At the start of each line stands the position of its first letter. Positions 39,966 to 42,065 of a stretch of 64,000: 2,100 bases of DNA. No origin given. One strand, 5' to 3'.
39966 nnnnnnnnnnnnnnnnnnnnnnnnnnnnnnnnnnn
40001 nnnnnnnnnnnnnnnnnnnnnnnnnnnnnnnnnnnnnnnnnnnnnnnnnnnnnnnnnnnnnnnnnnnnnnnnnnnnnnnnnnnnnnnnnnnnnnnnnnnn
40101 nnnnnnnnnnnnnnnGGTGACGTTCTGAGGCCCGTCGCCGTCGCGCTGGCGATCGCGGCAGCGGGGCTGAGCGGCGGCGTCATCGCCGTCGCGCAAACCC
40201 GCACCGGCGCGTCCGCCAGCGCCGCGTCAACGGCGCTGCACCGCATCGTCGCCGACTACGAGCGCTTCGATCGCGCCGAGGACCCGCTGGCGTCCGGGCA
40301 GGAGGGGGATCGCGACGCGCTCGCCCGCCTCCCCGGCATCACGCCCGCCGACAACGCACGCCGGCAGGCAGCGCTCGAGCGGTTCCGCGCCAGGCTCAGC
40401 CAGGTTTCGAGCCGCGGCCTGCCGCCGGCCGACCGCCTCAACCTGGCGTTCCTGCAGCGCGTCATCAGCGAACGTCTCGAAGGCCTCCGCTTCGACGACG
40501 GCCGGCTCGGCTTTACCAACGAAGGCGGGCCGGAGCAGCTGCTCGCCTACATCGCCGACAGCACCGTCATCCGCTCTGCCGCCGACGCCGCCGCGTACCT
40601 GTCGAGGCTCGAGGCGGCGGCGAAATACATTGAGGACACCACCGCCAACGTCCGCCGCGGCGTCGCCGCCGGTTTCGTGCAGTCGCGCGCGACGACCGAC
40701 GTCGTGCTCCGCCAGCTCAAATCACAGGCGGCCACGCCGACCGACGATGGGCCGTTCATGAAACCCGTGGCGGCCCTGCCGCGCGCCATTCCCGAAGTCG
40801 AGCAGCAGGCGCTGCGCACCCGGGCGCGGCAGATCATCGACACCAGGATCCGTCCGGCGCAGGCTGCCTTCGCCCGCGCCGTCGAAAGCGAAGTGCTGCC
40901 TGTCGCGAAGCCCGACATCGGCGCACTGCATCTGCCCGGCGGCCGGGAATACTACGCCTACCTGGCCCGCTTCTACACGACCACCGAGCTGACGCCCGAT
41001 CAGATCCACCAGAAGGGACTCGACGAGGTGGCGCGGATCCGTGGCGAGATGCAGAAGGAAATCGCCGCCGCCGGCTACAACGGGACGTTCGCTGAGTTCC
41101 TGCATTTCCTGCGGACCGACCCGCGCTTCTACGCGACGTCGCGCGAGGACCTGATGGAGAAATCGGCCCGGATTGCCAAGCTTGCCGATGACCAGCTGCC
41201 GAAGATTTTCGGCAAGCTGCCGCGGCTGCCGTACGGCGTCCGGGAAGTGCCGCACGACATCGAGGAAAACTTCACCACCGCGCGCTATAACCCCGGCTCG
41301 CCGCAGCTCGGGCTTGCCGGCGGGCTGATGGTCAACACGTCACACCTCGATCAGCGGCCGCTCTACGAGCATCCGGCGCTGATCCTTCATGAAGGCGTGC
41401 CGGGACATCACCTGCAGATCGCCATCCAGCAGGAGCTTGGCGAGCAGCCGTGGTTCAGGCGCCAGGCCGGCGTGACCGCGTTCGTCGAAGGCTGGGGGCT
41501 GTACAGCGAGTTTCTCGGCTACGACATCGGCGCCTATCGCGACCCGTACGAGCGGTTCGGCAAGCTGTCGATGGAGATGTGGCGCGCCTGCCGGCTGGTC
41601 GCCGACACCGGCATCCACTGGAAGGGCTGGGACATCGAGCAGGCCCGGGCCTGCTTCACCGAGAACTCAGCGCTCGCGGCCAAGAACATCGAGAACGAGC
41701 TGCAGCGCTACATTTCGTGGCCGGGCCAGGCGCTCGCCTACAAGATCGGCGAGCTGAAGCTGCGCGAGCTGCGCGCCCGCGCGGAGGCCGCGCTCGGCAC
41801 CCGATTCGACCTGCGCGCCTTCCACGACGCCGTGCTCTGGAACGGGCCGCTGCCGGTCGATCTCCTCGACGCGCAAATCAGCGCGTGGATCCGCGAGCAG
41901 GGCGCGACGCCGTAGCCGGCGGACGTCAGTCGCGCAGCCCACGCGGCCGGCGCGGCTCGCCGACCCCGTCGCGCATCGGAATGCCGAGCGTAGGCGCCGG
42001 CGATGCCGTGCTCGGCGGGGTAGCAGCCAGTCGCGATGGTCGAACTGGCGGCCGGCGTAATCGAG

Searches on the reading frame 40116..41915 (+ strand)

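Call 29: search_protein_families(library=pfam, proteins=[window:40116-41915:+], max_evalue=0.001)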
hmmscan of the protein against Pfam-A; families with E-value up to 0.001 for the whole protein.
window:40116-41915:+ (599 aa): 1 family
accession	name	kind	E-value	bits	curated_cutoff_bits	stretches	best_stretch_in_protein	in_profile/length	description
PF05960.17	DUF885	-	3e-158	529.2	32.4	1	62-588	6-532/532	Bacterial protein of unknown function (DUF885)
